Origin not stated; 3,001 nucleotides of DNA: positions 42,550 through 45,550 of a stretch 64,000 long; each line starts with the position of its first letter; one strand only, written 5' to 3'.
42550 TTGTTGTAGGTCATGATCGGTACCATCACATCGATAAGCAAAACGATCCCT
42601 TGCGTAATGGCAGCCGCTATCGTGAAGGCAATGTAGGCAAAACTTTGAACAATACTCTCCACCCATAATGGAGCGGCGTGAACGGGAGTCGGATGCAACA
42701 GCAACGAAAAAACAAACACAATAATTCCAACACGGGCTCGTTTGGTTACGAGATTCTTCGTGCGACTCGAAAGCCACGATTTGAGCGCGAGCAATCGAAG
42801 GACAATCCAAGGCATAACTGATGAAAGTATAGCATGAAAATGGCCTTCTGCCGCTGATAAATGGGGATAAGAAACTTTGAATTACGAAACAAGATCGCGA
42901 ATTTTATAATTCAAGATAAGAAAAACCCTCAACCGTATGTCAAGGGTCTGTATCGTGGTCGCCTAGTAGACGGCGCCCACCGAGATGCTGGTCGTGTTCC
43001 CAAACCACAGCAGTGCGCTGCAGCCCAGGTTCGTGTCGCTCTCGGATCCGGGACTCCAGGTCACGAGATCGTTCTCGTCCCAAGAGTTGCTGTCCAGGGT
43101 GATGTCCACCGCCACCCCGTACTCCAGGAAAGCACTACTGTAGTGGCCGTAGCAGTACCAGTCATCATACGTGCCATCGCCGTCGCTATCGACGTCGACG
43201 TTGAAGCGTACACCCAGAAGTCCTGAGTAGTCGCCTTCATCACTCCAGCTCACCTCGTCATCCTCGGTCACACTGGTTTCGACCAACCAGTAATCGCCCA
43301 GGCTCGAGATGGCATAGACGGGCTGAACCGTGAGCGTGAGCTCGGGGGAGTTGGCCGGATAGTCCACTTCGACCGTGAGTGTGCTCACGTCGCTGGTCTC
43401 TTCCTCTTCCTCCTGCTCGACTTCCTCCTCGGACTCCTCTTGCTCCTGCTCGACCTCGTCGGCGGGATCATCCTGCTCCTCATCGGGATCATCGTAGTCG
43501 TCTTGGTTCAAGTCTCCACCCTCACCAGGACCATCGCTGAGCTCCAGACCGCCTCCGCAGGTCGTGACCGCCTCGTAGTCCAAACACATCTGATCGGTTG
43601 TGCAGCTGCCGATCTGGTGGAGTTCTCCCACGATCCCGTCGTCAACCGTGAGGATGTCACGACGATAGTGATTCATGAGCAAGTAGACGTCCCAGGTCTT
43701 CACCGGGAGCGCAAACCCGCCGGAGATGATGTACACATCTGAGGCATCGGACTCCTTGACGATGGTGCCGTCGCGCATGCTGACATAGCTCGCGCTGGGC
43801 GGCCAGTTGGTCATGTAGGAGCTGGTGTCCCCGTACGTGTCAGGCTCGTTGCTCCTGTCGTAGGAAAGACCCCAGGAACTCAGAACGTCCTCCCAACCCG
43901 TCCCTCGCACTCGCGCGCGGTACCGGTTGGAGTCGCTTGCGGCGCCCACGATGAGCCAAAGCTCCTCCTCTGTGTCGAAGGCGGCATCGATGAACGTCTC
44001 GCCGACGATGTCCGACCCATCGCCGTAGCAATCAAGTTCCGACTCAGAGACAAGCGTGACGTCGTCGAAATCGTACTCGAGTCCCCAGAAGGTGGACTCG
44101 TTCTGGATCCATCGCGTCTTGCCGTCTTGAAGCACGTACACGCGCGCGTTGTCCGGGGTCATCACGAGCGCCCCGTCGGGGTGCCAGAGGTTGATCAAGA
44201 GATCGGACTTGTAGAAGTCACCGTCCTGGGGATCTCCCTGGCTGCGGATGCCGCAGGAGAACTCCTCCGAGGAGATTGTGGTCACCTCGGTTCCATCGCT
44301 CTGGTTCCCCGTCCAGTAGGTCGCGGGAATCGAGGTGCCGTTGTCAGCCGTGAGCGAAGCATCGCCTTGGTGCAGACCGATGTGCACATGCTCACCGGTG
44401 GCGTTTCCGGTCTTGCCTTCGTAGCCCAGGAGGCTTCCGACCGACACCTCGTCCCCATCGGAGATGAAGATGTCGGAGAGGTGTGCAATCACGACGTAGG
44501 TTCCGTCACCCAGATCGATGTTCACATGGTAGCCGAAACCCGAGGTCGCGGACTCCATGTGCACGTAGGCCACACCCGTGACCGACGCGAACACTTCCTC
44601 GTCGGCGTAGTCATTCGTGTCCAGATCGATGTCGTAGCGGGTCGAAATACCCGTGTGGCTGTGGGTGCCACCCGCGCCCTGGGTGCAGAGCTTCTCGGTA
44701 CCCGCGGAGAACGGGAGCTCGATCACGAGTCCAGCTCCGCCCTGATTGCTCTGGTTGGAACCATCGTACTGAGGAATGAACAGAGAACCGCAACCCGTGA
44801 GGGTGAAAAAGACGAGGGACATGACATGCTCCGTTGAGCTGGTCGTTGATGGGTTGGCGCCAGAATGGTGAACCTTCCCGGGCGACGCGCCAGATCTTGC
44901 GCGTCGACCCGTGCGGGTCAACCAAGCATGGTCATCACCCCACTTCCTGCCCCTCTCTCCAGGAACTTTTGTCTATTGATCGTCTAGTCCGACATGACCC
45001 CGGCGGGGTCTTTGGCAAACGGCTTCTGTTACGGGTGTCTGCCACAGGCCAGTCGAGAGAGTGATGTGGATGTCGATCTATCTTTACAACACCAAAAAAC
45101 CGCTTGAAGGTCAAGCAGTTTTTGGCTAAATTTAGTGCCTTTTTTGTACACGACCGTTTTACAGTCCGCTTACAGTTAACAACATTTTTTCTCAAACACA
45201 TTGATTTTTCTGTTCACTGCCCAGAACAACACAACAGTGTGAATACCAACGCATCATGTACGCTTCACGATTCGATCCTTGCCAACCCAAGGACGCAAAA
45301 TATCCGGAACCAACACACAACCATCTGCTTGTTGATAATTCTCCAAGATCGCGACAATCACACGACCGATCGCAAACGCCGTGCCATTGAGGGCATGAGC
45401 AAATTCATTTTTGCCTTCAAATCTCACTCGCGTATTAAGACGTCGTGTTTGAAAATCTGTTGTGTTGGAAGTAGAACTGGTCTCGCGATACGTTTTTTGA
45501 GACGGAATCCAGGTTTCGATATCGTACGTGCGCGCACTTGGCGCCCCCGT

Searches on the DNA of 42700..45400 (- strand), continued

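Call 90: search_rna_families(source=window, start=44800, end=45130, threshold=evalue, max_evalue=10)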
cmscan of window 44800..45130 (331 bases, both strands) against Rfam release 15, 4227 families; matches with E-value up to 10: 4.
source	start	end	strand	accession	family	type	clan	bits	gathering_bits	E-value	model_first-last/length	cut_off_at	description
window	45091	45130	-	RF00106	RNAI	Gene; antisense;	-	16.5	47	0.92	66-102/102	5'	RNAI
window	44846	44925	-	RF03135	L4-Archaeoglobi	Cis-reg; leader;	-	15.3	34.5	3.7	1-85/85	no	L4-Archaeoglobi ribosomal protein leades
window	44942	45072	-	RF00844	mir-67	Gene; miRNA;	-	14.8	53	1.3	1-84/84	no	mir-67 microRNA precursor family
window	45090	45127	+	RF04347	Plastid-ccsA-ndhD-2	Cis-reg;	-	14.3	51.5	5.7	1-53/53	no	Plastid-ccsA-ndhD-2 3UTR RNA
